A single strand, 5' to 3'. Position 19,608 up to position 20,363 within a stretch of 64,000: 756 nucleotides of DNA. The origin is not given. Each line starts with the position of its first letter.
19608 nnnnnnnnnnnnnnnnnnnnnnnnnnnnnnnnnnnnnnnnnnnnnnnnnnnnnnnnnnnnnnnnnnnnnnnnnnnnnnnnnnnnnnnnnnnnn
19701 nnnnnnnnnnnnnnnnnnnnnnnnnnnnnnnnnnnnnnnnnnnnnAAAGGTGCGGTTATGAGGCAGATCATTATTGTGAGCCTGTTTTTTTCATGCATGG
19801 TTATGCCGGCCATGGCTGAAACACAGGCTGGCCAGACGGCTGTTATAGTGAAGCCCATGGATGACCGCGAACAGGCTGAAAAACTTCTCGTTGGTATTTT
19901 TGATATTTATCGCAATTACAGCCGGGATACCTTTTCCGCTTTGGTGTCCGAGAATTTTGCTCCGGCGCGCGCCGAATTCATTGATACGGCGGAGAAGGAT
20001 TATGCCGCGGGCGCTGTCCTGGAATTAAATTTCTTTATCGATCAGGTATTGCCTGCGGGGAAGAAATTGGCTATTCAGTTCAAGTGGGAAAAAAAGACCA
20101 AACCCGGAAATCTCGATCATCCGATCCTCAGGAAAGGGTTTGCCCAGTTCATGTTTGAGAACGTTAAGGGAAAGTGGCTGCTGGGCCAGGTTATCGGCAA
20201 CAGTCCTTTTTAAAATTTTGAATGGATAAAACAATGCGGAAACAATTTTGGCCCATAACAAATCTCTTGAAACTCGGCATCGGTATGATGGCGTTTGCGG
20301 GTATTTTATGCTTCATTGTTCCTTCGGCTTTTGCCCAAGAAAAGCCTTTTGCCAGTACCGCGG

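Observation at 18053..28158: Beta-barrel + small secreted module protein + two giant paralogous secreted proteins: candidate undescribed envelope or surface system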

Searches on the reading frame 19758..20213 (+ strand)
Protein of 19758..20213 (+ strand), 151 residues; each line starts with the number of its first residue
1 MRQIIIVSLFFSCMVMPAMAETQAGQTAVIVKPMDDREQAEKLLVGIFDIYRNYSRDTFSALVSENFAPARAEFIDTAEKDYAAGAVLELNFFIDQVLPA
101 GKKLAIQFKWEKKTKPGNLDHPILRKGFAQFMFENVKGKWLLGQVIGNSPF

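Call 5: search_protein_families(library=pfam, proteins=[window:19758-20213:+], max_evalue=0.1)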
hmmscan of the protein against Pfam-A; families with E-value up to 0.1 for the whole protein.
window:19758-20213:+ (151 aa): 0 families

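Call 6: search_protein_families(library=ncbifam, proteins=[window:19758-20213:+], max_evalue=0.1)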
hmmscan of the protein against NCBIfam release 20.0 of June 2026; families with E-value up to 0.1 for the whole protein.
window:19758-20213:+ (151 aa): 0 families

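Call 53: search_solved_structures(query=A5, max_evalue=10)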
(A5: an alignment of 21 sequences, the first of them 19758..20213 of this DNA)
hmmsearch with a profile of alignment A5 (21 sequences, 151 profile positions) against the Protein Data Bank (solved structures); distinct sequences matched with E-value up to 10: 3.
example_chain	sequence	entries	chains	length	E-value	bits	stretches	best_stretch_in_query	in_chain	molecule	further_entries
3iuo_A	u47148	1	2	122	0.046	16.7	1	72-124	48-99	ATP-dependent DNA helicase RecQ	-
3soy_A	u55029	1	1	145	0.9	12.5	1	100-145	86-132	NTF2-like superfamily protein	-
3g3l_A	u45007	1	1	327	1.9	11.4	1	32-91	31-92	Putative uncharacterized membrane-associated protein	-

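Call 70: search_protein_families(library=pfam, alignment_id=A5, max_evalue=0.1)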
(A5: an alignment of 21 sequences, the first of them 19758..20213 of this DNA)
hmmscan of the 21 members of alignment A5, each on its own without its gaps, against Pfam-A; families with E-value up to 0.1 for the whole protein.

A. member 1, window:19758-20213:+ (151 aa): 0 families

B. families by the number of members that match (of 21 scanned): 13 families
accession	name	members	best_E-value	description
PF14534.12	DUF4440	8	7.2e-06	Domain of unknown function (DUF4440)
PF12680.13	SnoaL_2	1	5.7e-05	SnoaL-like domain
PF07366.18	SnoaL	1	0.0041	SnoaL-like polyketide cyclase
PF08126.16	Propeptide_C25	1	0.014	Propeptide_C25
PF14646.12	MYCBPAP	1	0.015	MYCBP-associated protein family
PF13474.12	SnoaL_3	1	0.028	SnoaL-like domain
PF24249.1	DUF7452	1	0.032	Domain of unknown function (DUF7452)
PF24012.1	DUF7326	1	0.037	Family of unknown function (DUF7326)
PF09710.15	Trep_dent_lipo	1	0.043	Treponema clustered lipoprotein (Trep_dent_lipo)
PF15575.11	Imm49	1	0.054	Immunity protein 49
PF12883.13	DUF3828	1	0.062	Protein of unknown function (DUF3828)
PF15514.12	ThaI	1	0.063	Restriction endonuclease ThaI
PF16971.10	RcpB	1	0.075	Rough colony protein B, tight adherence - tad - subunit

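Call 100: search_protein_families(library=padloc, proteins=[window:19758-20213:+], max_evalue=0.01)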
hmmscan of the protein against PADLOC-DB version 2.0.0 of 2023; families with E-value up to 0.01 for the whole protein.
window:19758-20213:+ (151 aa): 1 family
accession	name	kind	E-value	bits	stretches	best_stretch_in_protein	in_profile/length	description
PDLC03622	REase_MTase_IIG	-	0.0065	11.8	1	11-62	1031-1083/1524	Type IIG restriction enzyme-methyltransferase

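Call 101: search_protein_families(library=phrogs, proteins=[window:19758-20213:+], max_evalue=0.01)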
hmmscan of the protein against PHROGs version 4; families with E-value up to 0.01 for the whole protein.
window:19758-20213:+ (151 aa): 0 families
